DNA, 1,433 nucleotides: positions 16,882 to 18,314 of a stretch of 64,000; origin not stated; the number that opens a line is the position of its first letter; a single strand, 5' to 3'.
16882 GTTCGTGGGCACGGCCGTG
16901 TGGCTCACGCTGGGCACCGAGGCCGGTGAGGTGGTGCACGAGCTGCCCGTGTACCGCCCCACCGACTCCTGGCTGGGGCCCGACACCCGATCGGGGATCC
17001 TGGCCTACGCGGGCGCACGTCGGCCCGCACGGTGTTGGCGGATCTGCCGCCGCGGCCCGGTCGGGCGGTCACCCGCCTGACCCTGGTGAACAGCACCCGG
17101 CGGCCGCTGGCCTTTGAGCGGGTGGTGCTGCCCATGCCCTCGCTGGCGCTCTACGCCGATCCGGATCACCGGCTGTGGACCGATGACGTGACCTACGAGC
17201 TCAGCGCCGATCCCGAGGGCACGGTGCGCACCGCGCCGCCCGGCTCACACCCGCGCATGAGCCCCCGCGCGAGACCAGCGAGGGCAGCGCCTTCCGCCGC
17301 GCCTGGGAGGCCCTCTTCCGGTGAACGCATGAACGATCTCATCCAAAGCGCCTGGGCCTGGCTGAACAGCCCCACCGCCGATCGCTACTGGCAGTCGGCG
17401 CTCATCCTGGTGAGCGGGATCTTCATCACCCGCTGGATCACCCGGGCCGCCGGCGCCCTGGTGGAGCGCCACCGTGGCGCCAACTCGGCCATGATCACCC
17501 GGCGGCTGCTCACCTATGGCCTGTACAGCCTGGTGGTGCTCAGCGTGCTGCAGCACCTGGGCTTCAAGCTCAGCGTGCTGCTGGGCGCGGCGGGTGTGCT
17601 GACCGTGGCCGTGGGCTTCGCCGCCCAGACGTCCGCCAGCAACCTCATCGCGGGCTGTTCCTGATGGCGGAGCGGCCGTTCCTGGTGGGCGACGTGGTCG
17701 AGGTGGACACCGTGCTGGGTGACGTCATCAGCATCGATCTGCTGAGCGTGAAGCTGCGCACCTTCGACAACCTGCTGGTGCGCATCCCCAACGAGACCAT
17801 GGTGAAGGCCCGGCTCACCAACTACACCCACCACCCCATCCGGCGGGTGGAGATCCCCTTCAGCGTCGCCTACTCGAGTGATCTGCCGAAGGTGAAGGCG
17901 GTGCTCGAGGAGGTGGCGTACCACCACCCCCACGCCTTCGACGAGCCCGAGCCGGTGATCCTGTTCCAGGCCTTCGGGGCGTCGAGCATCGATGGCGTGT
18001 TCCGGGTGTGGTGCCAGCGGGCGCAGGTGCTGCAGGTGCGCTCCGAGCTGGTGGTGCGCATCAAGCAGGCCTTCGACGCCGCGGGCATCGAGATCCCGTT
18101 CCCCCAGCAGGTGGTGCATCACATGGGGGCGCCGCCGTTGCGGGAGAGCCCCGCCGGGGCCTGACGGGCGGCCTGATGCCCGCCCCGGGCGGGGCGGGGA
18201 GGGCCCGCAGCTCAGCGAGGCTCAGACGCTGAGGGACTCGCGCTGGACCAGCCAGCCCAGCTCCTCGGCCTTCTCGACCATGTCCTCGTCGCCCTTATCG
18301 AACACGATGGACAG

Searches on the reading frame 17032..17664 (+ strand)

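Call 28: search_protein_families(library=pfam, proteins=[window:17032-17664:+], max_evalue=0.001)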
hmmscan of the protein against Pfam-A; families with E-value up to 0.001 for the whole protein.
window:17032-17664:+ (210 aa): 1 family
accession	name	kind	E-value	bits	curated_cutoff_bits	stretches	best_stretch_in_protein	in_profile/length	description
PF21088.3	MS_channel_1st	-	5.4e-08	33.1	23.1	1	159-199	2-42/42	Mechanosensitive ion channel, transmembrane helices 2/3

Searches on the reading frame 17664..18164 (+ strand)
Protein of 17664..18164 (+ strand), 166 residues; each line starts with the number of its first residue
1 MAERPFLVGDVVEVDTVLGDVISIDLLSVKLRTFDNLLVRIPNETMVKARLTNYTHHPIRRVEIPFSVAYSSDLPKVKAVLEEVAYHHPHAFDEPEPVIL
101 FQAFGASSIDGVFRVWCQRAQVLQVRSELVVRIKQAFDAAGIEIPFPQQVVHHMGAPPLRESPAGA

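Call 28: search_protein_families(library=pfam, proteins=[window:17664-18164:+], max_evalue=0.001)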
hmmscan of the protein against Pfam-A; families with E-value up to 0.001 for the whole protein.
window:17664-18164:+ (166 aa): 2 families
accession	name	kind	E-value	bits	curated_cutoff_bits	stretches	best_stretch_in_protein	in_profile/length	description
PF21082.3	MS_channel_3rd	-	1.9e-19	70.3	21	1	62-144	1-88/88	Mechanosensitive ion channel MscS, C-terminal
PF00924.24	MS_channel_2nd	-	1.1e-14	54.7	20.2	1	2-56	14-68/68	Mechanosensitive ion channel, beta-domain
